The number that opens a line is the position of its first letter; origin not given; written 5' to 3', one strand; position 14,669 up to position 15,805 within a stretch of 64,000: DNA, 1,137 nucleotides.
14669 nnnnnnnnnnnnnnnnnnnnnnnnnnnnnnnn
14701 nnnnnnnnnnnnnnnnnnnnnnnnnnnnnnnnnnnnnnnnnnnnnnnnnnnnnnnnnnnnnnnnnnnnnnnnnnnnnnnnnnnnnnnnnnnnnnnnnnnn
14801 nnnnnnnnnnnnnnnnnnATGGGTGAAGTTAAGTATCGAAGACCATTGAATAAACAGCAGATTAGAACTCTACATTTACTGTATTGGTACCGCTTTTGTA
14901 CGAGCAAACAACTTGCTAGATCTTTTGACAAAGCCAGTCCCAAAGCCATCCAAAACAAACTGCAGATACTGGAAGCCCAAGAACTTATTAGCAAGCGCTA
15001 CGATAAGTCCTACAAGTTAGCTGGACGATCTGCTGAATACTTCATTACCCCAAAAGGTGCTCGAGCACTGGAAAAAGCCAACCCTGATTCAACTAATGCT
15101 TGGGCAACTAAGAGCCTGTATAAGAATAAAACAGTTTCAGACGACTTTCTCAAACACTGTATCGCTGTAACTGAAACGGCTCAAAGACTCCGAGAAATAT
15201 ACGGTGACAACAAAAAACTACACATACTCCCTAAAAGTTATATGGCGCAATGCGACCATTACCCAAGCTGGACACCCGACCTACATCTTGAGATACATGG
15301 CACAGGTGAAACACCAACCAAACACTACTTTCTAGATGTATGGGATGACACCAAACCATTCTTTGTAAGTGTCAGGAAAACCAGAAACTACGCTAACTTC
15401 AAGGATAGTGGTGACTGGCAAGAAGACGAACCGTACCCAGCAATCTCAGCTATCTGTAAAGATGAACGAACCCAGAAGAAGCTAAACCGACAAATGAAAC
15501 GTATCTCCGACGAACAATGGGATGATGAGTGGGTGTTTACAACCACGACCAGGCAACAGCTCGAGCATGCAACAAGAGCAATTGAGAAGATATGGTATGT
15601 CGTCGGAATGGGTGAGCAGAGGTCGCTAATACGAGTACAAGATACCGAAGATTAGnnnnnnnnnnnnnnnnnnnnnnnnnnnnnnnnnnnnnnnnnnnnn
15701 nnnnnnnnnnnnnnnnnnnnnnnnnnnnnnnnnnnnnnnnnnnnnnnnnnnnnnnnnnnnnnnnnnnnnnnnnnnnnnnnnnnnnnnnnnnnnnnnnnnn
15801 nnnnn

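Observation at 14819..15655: A replication-relaxation-like gene is hard-wired next to the transposase in both elements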

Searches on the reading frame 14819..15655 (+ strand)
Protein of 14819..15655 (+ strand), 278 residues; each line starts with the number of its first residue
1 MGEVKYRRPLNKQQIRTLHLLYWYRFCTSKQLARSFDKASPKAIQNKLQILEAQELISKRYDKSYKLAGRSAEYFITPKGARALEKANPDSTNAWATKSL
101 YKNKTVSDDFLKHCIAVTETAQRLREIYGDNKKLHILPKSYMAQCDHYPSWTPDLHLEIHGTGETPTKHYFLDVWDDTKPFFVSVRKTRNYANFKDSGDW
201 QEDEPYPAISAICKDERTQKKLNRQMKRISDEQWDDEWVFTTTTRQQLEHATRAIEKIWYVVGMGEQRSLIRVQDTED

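Call 3: search_protein_families(library=pfam, proteins=[window:14819-15655:+], max_evalue=1)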
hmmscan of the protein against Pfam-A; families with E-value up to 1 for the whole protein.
window:14819-15655:+ (278 aa): 4 families
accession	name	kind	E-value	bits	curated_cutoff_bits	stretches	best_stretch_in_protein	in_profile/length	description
PF13814.12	Replic_Relax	-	8.5e-14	52.5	25.3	1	18-202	1-183/191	Replication-relaxation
PF01638.23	HxlR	-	0.071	13.4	20.8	1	30-82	22-71/91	HxlR-like helix-turn-helix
PF01047.28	MarR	-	0.092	13.1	24.6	1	10-62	1-52/59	MarR family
PF18954.5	DUF5697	-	0.12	12.9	27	1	17-65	3-51/161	Family of unknown function (DUF5697)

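Call 23: find_homologous_proteins(query=window:14819-15655:+)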
Query window:14819-15655:+ (278 aa): 346 proteins with E <= 0.001 among 662 candidates; the best 120 are listed.
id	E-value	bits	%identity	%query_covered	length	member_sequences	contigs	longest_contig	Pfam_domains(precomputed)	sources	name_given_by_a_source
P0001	6.7e-188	640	100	100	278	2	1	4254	PF13814.13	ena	-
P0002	2.0e-162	557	87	100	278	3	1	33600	PF13814.13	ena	-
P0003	2.8e-154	530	84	97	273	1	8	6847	PF13814.13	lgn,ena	-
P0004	2.1e-152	524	85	97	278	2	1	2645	PF13814.13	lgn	-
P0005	2.4e-152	524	85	97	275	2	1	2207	PF13814.13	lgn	-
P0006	1.4e-151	521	84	97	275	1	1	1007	PF13814.13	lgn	-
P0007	1.4e-151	521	83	97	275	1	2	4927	PF13814.13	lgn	-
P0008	8.3e-151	519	84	97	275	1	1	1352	PF13814.13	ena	-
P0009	9.0e-151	519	84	97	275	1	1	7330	PF13814.13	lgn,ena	-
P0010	1.4e-150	518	82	100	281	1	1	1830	PF13814.13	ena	-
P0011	1.6e-149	515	83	97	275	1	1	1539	PF13814.13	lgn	-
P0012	1.9e-149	514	81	100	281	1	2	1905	PF13814.13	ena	-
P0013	5.8e-149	513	82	97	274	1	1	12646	PF13814.13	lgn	-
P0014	1.1e-148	512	84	94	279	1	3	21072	PF13814.13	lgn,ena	-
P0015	1.1e-148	512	81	98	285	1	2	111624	PF13814.13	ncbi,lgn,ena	-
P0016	2.5e-148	511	83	97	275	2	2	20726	PF13814.13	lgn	-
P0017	2.9e-148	510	82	96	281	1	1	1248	PF13814.13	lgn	-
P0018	1.7e-146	505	83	96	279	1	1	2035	PF13814.13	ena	-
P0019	9.6e-146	502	81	97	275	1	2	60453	PF13814.13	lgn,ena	-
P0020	4.6e-144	497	80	97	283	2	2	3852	PF13814.13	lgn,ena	-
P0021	2.1e-142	491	84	91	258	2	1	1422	PF13814.13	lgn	-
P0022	4.6e-142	490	83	91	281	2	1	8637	PF13814.13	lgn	-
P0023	2.1e-141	488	83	91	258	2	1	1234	PF13814.13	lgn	-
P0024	6.3e-137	473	80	92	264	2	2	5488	PF13814.13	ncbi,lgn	-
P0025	1.2e-135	469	78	93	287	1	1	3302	PF13814.13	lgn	-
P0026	9.6e-135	466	77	94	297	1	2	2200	PF13814.13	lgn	-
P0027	1.9e-134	465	74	96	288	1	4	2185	PF13814.13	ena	-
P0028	1.4e-133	462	75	97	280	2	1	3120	PF13814.13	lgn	-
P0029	4.5e-133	461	75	94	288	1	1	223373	PF13814.13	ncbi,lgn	-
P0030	2.2e-132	458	83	86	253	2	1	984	PF13814.13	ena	-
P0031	4.2e-132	457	74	96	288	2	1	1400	PF13814.13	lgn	-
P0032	8.2e-132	457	73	96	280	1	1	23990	PF13814.13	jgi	jgi:DNA-binding HxlR family transcriptional regulator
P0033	1.6e-131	456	75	93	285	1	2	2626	PF13814.13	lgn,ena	-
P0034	3.4e-130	451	73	96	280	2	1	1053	PF13814.13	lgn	-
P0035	4.6e-130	451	77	92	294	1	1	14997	PF13814.13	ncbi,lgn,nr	ncbi:replication-relaxation family protein [Candidatus Saccharibacteria bacterium]|nr:replication-re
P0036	9.1e-130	450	76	92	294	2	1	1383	PF13814.13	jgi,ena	-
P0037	3.5e-129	448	75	93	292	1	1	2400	PF13814.13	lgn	-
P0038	4.6e-129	448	73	96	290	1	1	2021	PF13814.13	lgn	-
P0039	9.1e-129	447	75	93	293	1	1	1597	PF13814.13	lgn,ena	-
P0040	1.5e-128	446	72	95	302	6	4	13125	PF13814.13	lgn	-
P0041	2.3e-128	445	72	96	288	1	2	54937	PF13814.13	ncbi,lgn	-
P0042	4.2e-128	444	73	93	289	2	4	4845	PF13814.13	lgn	-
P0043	5.7e-128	444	72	96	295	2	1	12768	PF13814.13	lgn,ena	-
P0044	7.5e-128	444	72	97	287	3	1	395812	PF13814.13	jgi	jgi:DNA-binding PadR family transcriptional regulator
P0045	1.7e-127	442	70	99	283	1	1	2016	PF13814.13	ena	-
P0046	2.1e-127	442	74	92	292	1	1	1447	PF13814.13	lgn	-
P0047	3.5e-127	441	71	97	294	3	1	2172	PF13814.13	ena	-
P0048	3.8e-127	441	71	97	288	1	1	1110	PF13814.13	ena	-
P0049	4.1e-127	441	70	99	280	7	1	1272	PF13814.13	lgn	-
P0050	5.6e-127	441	75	93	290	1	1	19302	PF13814.13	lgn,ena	-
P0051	8.2e-127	440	70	98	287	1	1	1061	PF13814.13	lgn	-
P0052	8.5e-127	440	71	97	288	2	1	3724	PF13814.13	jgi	-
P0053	9.3e-127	440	73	93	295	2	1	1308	PF13814.13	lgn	-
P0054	9.8e-127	440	74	93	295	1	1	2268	PF13814.13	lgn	-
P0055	1.5e-126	439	74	92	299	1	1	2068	PF13814.13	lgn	-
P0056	2.3e-126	439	70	99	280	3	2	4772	PF13814.13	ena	-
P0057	4.6e-126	438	74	92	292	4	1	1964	PF13814.13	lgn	-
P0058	6.8e-126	437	74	93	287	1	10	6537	PF13814.13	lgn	-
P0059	9.9e-126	437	71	98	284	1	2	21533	PF13814.13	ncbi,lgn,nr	ncbi:replication-relaxation family protein [Candidatus Nomurabacteria bacterium]|nr:replication-rela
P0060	1.0e-125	437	74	93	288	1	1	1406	PF13814.13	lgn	-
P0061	1.2e-125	436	71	96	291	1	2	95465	PF13814.13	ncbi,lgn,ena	-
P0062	1.3e-125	436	71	97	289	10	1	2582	PF13814.13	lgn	-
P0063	1.6e-125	436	70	100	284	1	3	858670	PF13814.13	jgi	jgi:DNA-binding HxlR family transcriptional regulator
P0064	1.6e-125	436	72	96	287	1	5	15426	PF13814.13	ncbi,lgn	-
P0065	2.0e-125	436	75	92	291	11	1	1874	PF13814.13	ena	-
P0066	3.1e-125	435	75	93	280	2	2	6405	PF13814.13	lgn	-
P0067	3.2e-125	435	74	92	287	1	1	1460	PF13814.13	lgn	-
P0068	3.5e-125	435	69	99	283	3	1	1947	PF13814.13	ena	-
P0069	3.7e-125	435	70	98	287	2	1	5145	PF13814.13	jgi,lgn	jgi:DNA-binding MarR family transcriptional regulator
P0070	5.0e-125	434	71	96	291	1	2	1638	PF13814.13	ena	-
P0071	5.5e-125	434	71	96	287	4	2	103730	PF13814.13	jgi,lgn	jgi:DNA-binding PadR family transcriptional regulator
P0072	7.3e-125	434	69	99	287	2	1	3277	PF13814.13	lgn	-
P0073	8.8e-125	433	70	98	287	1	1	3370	PF13814.13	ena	-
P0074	9.1e-125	433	70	98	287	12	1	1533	PF13814.13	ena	-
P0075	1.1e-124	433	72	92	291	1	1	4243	PF13814.13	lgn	-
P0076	1.3e-124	433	72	95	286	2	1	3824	PF13814.13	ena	-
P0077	1.4e-124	433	71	96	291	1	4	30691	PF13814.13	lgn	-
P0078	1.7e-124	433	73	93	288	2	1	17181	PF13814.13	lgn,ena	-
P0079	2.6e-124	432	72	93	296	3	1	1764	PF13814.13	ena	-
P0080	2.7e-124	432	73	93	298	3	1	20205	PF13814.13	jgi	jgi:DNA-binding PadR family transcriptional regulator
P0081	3.5e-124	432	72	93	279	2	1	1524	PF13814.13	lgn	-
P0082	4.8e-124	431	69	99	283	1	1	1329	PF13814.13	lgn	-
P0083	6.1e-124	431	72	95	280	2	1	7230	PF13814.13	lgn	-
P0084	6.3e-124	431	73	92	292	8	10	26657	PF13814.13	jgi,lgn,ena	jgi:DNA-binding HxlR family transcriptional regulator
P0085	6.3e-124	431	69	99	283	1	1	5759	PF13814.13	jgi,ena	-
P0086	7.6e-124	430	73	93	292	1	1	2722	PF13814.13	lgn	-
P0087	1.1e-123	430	74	93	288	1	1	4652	PF13814.13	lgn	-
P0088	1.2e-123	430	71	96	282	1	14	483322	PF13814.13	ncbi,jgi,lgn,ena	jgi:DNA-binding PadR family transcriptional regulator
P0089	1.2e-123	430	68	98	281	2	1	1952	PF13814.13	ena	-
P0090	1.4e-123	430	70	96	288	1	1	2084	PF13814.13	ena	-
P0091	1.7e-123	429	68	99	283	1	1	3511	PF13814.13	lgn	-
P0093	3.5e-123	428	70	96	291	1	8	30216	PF13814.13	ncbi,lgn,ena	-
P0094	4.6e-123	428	73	93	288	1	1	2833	PF13814.13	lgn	-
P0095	7.7e-123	427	68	98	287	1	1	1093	PF13814.13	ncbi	-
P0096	9.5e-123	427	68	98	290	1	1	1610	PF13814.13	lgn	-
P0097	1.1e-122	427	69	99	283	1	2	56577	PF13814.13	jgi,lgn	jgi:DNA-binding PadR family transcriptional regulator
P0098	1.5e-122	426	69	99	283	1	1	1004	PF13814.13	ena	-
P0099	1.7e-122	426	70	93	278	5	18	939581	PF13814.13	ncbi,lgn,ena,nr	ncbi:MAG: replication-relaxation family protein [Candidatus Nomurabacteria bacterium]|nr:MAG: replic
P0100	1.8e-122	426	73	93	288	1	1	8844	PF13814.13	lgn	-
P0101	2.3e-122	426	70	96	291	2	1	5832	PF13814.13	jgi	-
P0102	4.1e-122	425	69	97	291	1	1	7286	PF13814.13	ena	-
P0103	4.2e-122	425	68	97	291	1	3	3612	PF13814.13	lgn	-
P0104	6.4e-122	424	68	97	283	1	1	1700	PF13814.13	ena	-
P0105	6.7e-122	424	70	97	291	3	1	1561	PF13814.13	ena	-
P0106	7.6e-122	424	70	97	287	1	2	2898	PF13814.13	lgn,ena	-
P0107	1.1e-121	423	71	96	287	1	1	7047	PF13814.13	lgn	-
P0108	2.5e-121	422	72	93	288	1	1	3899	PF13814.13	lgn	-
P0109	4.1e-121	421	71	93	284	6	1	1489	PF13814.13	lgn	-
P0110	5.2e-121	421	66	99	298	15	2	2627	PF13814.13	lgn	-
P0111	7.9e-121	421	71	93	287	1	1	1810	PF13814.13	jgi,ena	-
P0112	1.1e-120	420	68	98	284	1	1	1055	PF13814.13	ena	-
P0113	1.8e-120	419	72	92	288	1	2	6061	PF13814.13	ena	-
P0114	1.9e-120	419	69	95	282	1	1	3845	PF13814.13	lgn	-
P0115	3.0e-120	419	67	97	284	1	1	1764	PF13814.13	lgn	-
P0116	3.2e-120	419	69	93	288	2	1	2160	PF13814.13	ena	-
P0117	4.8e-120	418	68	98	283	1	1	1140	PF13814.13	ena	-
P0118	5.1e-120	418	71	93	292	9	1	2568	PF13814.13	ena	-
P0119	5.3e-120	418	67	97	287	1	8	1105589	PF13814.13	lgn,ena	-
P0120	6.3e-120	418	71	92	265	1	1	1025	PF13814.13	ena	-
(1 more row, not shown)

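Call 24: find_encoding_contigs(protein=P0001, flank=6000, max_places=4)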
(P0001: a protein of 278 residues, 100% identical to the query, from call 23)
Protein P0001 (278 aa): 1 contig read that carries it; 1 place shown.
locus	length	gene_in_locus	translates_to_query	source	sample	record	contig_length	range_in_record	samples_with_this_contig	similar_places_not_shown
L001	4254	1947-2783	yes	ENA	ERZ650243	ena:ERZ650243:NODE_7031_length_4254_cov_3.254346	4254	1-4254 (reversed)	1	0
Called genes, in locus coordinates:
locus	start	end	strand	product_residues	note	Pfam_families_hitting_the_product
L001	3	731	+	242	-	?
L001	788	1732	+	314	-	PF12760:Zn_ribbon_IS1595, PF12762:DDE_Tnp_IS1595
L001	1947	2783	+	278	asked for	PF13814:Replic_Relax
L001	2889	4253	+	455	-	?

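Call 25: find_encoding_contigs(protein=P0002, flank=8000, max_places=4)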
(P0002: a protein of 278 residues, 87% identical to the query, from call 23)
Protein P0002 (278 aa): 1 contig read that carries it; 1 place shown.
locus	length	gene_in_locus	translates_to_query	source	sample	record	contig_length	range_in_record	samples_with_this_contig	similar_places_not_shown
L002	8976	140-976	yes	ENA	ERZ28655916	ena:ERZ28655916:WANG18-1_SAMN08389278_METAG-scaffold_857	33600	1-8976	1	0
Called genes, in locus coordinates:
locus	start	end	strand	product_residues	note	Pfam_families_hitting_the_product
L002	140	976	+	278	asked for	PF13814:Replic_Relax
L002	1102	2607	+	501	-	-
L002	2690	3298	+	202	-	PF04203:Sortase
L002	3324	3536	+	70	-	-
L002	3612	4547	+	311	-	PF00902:TatC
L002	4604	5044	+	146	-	-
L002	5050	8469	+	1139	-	-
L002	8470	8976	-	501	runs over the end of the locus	-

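Call 28: find_related_loci(query=A2, collection=genome_contigs, flank=7000)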
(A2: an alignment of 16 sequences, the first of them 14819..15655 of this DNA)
Query A2 (278 aa) in genome_contigs; peptide patterns used: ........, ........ (x = any residue, [..] = any of these).
114 stretches matched a pattern; 33 encode a relative of the query (tblastn E <= 1e-3); 33 distinct loci.
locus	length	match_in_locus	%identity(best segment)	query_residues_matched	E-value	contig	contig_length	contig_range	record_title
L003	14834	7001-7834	83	1-278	4e-161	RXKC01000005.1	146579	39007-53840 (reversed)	MAG: Candidatus Saccharibacteria bacterium isolate AWTP1-31 sample_9_scaffold_18, whole genome shotgun sequence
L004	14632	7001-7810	85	1-270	3e-157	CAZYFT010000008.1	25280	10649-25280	MAG TPA_asm: uncultured Candidatus Saccharibacteria bacterium isolate SRP135725_co1_79 genome assembly, contig: NODE_230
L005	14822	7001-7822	81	1-272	6e-153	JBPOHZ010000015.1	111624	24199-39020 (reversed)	MAG: Candidatus Saccharimonadota bacterium isolate MAG_475 c_000000413967, whole genome shotgun sequence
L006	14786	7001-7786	75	1-262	9e-137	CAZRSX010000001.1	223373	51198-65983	MAG TPA_asm: uncultured Candidatus Saccharibacteria bacterium isolate SRP344714_co2_192 genome assembly, contig: NODE_10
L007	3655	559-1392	72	1-270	1e-139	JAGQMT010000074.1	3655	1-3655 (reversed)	MAG: Candidatus Saccharibacteria bacterium isolate HKST-UBA49 NODE_74_length_3655_cov_2.264673, whole genome shotgun seq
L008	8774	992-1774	77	4-259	3e-135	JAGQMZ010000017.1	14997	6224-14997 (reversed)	MAG: Candidatus Saccharibacteria bacterium isolate HKST-UBA55 NODE_17_length_14997_cov_3.758780, whole genome shotgun se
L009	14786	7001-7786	75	3-259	1e-134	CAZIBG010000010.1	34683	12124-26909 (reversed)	MAG TPA_asm: uncultured Candidatus Saccharibacteria bacterium isolate SRP286056_co2_68 genome assembly, contig: NODE_167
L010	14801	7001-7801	73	1-267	4e-134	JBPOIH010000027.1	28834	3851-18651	MAG: Patescibacteria group bacterium isolate MAG_90 c_000000450447, whole genome shotgun sequence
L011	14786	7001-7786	74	3-259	3e-134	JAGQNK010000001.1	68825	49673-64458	MAG: Candidatus Saccharibacteria bacterium isolate HKST-UBA66 2008_551, whole genome shotgun sequence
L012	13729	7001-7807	72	4-267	6e-134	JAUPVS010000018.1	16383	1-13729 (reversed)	MAG: Patescibacteria group bacterium isolate erpe_2018_sw_33hr_WHONDRS-SW48-000096_A_bin.23 scaffold_452, whole genome s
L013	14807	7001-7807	72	4-267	6e-134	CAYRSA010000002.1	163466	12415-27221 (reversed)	MAG TPA_asm: uncultured Candidatus Saccharibacteria bacterium isolate SRP173033_co1_291 genome assembly, contig: NODE_93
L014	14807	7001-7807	72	4-267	6e-134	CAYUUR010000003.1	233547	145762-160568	MAG TPA_asm: uncultured Candidatus Saccharibacteria bacterium isolate SRP342105_co1_352 genome assembly, contig: NODE_46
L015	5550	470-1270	73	1-267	2e-134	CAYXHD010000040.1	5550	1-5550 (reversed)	MAG TPA_asm: uncultured Candidatus Saccharibacteria bacterium isolate SRP286056_co1_468 genome assembly, contig: NODE_21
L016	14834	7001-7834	71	3-273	1e-132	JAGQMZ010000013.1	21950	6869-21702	MAG: Candidatus Saccharibacteria bacterium isolate HKST-UBA55 NODE_13_length_21950_cov_4.273762, whole genome shotgun se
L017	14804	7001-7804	72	4-270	8e-132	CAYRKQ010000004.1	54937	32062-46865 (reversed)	MAG TPA_asm: uncultured Candidatus Saccharibacteria bacterium isolate SRP344714_co2_488 genome assembly, contig: NODE_13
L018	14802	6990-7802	70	4-274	3e-130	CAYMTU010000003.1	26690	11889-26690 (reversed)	MAG TPA_asm: uncultured Candidatus Saccharibacteria bacterium isolate SRP286056_co2_537 genome assembly, contig: NODE_25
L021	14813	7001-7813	71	1-273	2e-129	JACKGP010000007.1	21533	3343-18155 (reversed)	MAG: Candidatus Nomurabacteria bacterium isolate HK-STAS-PATE-39 HK-STAS-PATE-39_7, whole genome shotgun sequence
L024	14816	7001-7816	66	1-274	5e-126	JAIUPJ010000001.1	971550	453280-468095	MAG: Patescibacteria group bacterium isolate SACCH1 spades-bin.103~NODE_9_length_971550_cov_10.4805, whole genome shotgu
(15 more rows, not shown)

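Call 34: search_solved_structures(query=A2, max_evalue=10)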
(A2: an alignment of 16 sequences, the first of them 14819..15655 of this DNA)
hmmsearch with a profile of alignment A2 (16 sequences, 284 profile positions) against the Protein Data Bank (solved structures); distinct sequences matched with E-value up to 10: 5.
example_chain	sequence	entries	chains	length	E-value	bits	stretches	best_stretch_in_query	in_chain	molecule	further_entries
2p4w_A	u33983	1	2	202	0.036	16.5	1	44-86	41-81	Transcriptional regulatory protein arsR family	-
3mvn_A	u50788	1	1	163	0.25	13.8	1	93-144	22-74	UDP-N-acetylmuramate:L-alanyl-gamma-D-glutamyl-medo-diaminopimelate ligase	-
7el2_A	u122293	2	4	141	0.51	12.7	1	14-67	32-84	Homoprotocatechuate degradation operon regulator HpaR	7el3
4v61_B1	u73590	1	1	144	0.6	12.5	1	167-191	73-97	Ribosomal Protein L31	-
1i78_A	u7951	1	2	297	0.82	12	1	62-116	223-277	PROTEASE VII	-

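Call 37: predict_structure(alignment_id=A2)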
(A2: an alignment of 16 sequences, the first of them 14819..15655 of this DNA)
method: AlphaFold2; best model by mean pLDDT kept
length: 278 residues; sequences in the alignment: 16
mean_pLDDT: 62.0   pTM: 0.49
mean pLDDT of the five models: 62.0, 58.5, 57.7, 51.0, 49.6
residues with pLDDT >= 90: 0; 70-90: 112; 50-70: 94; < 50: 72
segments of 3 or more residues with pLDDT < 50: 1-6, 62-69, 94-116, 148-150, 232-236, 252-278
pLDDT, mean of each block of 10 residues (from residue 1): 53 83 68 77 82 85 44 75 77 44 39 51 67 60 53 69 68 70 60 58 69 80 66 52 73 45 32 30
secondary structure, 60 per line:
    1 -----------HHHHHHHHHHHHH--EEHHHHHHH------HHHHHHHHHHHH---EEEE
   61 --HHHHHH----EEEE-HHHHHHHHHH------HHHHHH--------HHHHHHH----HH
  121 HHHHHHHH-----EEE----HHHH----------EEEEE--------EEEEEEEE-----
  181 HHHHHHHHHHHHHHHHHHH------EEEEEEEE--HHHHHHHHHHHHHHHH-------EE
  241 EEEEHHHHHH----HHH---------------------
elements in order: H12-24 H29-35 H42-53 E57-60 H63-68 E73-76 H78-87 H94-99 H108-114 H119-128 E134-136 H141-144 E155-159 E168-175 H181-199 E206-213 H216-231 E239-244 H245-250
